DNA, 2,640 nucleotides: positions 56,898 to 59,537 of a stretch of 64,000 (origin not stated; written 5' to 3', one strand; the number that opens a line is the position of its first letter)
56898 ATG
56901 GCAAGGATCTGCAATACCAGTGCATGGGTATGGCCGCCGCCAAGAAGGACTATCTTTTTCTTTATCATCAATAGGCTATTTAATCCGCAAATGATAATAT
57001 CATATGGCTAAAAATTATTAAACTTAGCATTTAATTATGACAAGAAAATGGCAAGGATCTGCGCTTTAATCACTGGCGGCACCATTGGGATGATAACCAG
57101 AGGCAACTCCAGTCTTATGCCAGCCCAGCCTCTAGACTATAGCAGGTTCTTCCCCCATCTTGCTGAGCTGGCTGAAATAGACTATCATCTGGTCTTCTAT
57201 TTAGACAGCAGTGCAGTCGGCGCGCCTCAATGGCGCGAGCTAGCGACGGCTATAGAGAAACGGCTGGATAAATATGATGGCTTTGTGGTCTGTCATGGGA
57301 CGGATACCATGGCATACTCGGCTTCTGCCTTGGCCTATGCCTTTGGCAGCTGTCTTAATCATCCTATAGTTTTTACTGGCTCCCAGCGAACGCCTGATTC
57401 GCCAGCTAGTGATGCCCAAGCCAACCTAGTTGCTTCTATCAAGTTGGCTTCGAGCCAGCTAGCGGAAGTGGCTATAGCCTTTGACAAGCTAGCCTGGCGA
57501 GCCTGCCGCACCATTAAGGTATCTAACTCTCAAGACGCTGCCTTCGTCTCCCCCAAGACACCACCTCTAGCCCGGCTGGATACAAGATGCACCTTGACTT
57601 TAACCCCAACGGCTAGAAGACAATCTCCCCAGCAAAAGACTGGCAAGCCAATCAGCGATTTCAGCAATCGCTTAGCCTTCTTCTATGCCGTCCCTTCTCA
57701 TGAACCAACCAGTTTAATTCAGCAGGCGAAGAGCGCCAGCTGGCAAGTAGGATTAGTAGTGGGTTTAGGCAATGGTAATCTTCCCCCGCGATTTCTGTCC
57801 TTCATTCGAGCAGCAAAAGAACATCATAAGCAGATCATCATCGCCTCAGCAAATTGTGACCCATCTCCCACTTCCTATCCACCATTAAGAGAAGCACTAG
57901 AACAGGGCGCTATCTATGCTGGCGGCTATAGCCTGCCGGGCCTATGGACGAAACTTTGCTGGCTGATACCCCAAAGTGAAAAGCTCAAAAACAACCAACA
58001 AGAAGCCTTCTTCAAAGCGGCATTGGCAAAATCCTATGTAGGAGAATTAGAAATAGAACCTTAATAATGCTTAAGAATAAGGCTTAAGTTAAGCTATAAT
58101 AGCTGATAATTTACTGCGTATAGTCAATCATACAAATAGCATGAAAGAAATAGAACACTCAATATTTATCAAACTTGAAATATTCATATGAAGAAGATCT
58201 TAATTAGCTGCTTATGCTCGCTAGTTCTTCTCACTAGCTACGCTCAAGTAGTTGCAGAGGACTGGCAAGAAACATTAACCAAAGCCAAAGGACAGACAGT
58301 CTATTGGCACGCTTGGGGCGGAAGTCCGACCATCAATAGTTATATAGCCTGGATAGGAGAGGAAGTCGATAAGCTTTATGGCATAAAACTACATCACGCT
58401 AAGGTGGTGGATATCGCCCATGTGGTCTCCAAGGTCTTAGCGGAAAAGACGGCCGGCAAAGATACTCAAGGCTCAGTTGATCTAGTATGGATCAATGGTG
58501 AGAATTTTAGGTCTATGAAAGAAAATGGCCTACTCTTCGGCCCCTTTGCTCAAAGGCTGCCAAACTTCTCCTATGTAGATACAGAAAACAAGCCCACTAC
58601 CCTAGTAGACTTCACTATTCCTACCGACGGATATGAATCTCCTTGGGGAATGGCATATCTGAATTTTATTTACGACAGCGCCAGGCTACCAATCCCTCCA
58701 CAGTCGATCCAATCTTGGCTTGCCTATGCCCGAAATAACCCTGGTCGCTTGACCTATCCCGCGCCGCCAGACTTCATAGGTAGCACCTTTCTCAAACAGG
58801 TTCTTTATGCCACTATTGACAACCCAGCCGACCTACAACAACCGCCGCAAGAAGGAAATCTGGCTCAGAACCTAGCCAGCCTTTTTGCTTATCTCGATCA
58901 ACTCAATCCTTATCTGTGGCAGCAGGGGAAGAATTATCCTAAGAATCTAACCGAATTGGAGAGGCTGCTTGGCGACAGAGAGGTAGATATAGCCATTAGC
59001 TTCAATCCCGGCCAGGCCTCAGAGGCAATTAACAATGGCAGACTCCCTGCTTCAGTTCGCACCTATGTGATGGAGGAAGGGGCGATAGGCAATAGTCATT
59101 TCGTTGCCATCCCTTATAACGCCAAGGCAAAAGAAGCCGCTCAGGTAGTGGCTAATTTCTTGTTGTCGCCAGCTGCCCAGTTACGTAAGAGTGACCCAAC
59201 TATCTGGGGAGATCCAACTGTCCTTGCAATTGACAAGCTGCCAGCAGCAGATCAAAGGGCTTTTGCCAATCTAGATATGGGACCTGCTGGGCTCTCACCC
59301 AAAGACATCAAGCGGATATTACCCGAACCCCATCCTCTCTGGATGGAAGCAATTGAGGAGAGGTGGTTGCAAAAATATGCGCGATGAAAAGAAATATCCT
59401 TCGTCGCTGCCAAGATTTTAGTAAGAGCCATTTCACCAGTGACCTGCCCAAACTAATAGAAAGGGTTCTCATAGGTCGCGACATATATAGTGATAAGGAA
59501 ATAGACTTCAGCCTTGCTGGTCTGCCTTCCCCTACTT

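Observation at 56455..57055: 150-bp tandem quadruplication of a divergent promoter region, including the first codons of both flanking genes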

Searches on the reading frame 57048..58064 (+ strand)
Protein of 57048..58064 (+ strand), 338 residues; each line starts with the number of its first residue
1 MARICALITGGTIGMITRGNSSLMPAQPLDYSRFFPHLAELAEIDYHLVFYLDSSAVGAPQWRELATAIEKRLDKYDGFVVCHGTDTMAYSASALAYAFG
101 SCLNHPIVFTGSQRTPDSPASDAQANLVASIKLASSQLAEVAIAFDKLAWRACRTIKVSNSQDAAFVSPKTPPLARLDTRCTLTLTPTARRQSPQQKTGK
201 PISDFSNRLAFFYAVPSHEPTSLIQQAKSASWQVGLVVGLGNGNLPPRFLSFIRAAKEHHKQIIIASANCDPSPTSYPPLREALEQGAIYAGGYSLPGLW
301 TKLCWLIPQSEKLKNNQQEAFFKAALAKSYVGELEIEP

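Call 8: search_protein_families(library=pfam, proteins=[window:57048-58064:+])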
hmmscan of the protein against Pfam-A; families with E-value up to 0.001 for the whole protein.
window:57048-58064:+ (338 aa): 2 families
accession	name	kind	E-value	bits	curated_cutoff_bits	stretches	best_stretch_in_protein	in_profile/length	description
PF00710.25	Asparaginase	-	3.9e-47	160.7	22.5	1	3-180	1-184/193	Asparaginase, N-terminal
PF17763.6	Asparaginase_C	-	0.00022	21.6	34.6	1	222-315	14-109/114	Glutaminase/Asparaginase C-terminal domain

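Call 9: find_encoding_contigs(protein=window:57048-58064:+, flank=5000, max_places=10)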
Protein window:57048-58064:+ (338 aa): no gene with exactly this product is on record in the collection.

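Call 11: find_related_loci(query=window:57048-58064:+, collection=genome_contigs, flank=6000)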
Query window:57048-58064:+ (338 aa) in genome_contigs; peptide patterns used: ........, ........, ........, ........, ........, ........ (x = any residue, [..] = any of these).
361 stretches matched a pattern; 265 encode a relative of the query (tblastn E <= 1e-3); the best 80 are kept; 80 distinct loci.
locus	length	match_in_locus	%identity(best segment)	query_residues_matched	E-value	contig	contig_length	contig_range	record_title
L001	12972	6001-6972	35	3-312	4e-48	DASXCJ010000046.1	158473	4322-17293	MAG TPA_asm: Rhizomicrobium sp. isolate SMAG_U5057 k141_2525327, whole genome shotgun sequence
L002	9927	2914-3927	31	3-336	5e-40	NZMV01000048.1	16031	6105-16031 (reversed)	MAG: Crocinitomicaceae bacterium isolate IN1000 34210, whole genome shotgun sequence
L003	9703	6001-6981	33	3-334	5e-40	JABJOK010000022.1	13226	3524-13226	MAG: Candidatus Peregrinibacteria bacterium isolate SI075_bin40 k141_827703, whole genome shotgun sequence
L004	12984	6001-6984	33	3-335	2e-39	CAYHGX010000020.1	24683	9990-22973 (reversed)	MAG TPA_asm: uncultured Candidatus Peribacteria bacterium isolate ERP119702_co3_212 genome assembly, contig: NODE_1208_l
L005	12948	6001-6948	31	3-309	6e-38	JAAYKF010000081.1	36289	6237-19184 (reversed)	MAG: Bacteroidales bacterium isolate AS10tlH2TH_384 155934_AS10, whole genome shotgun sequence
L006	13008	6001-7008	30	3-334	2e-37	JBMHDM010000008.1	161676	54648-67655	MAG: Flavobacteriaceae bacterium isolate xHP1_bin.384 c_000000000008, whole genome shotgun sequence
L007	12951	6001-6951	32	2-309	4e-37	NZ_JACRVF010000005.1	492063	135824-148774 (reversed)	Pontibacter cellulosilyticus strain SD6 contig5, whole genome shotgun sequence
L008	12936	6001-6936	32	3-313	3e-37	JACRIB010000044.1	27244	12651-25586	MAG: Candidatus Peregrinibacteria bacterium isolate NC_groundwater_1792_Pr3_B-0.1um_42_231 SR-2_scaffold_141_797960, who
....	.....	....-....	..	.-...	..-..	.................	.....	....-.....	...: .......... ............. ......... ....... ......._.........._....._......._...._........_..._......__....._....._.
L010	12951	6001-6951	33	2-309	9e-37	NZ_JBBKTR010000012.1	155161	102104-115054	Pontibacter sp. H249 12, whole genome shotgun sequence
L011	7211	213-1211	31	1-336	6e-37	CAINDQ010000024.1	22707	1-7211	uncultured Candidatus Peregrinibacteria bacterium isolate Loclat_bin-10452 genome assembly, contig: bin-10452:024/159, w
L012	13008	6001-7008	29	4-336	5e-36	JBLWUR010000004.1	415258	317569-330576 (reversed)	MAG: Fulvivirga sp. isolate EA11-02 A11.024.metabat.1RE.5K@4, whole genome shotgun sequence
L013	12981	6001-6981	30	3-334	6e-36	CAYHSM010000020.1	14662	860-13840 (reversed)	MAG TPA_asm: uncultured Candidatus Peribacteria bacterium isolate ERP119705_co15_234 genome assembly, contig: NODE_4468_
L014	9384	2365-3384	29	3-337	3e-36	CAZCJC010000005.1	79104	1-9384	MAG TPA_asm: uncultured Sangeribacter sp. isolate SRP199465_co2_751 genome assembly, contig: NODE_481_length_79104_cov_5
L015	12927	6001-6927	31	3-310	1e-35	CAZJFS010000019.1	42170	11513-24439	MAG TPA_asm: uncultured bacterium isolate SRP089250_co1_123 genome assembly, contig: NODE_1242_length_42170_cov_5.372266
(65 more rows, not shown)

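Call 63: search_protein_families(library=ncbifam, proteins=[window:57048-58064:+])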
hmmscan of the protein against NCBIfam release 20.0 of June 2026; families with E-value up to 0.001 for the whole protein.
window:57048-58064:+ (338 aa): 6 families
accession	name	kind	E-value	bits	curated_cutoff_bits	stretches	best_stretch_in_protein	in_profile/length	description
TIGR00519.1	asnASE_I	subfamily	1.3e-42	145.9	260.5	1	3-314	3-321/337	type I asparaginase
TIGR02153.1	gatD_arch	equivalog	7.1e-41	140.2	324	1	5-317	66-388/405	Glu-tRNA(Gln) amidotransferase subunit GatD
NF003217.0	PRK04183.1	equivalog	1.9e-39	135.5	310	1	4-317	78-400/420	Glu-tRNA(Gln) amidotransferase subunit GatD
NF006998.0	PRK09461.1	equivalog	1.3e-30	106.8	376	1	6-270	8-273/337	asparaginase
TIGR00520.1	asnASE_II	subfamily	1e-18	67.3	314.3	1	6-264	29-295/352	type II asparaginase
NF008304.0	PRK11096.1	equivalog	8.1e-15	54.2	506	1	34-264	60-290/348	L-asparaginase 2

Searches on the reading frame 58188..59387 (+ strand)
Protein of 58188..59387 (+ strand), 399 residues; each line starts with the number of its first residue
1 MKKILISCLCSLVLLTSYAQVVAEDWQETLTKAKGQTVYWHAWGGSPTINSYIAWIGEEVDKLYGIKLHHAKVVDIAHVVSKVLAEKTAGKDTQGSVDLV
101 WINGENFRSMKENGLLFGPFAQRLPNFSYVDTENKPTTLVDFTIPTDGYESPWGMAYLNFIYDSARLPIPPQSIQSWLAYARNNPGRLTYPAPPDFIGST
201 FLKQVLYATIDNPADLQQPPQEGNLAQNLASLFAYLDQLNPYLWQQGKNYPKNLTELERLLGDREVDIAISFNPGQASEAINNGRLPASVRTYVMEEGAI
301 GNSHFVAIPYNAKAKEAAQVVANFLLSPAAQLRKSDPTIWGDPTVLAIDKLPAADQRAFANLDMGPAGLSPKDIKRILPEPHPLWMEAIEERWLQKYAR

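Call 8: search_protein_families(library=pfam, proteins=[window:58188-59387:+])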
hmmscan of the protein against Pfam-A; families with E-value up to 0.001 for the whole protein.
window:58188-59387:+ (399 aa): 2 families
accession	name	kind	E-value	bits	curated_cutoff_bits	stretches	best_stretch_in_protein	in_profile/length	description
PF13416.11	SBP_bac_8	-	3.3e-14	53.8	27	1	64-336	10-254/279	Bacterial extracellular solute-binding protein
PF01547.30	SBP_bac_1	-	3e-05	24.6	26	1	84-331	36-306/307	Bacterial extracellular solute-binding protein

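Call 63: search_protein_families(library=ncbifam, proteins=[window:58188-59387:+])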
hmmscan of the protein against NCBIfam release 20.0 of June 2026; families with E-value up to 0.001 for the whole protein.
window:58188-59387:+ (399 aa): 1 family
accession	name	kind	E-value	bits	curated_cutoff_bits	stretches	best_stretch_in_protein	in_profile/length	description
NF008633.1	PRK11622.1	subfamily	3.1e-166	553.1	203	1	6-397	6-396/397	ABC transporter substrate-binding protein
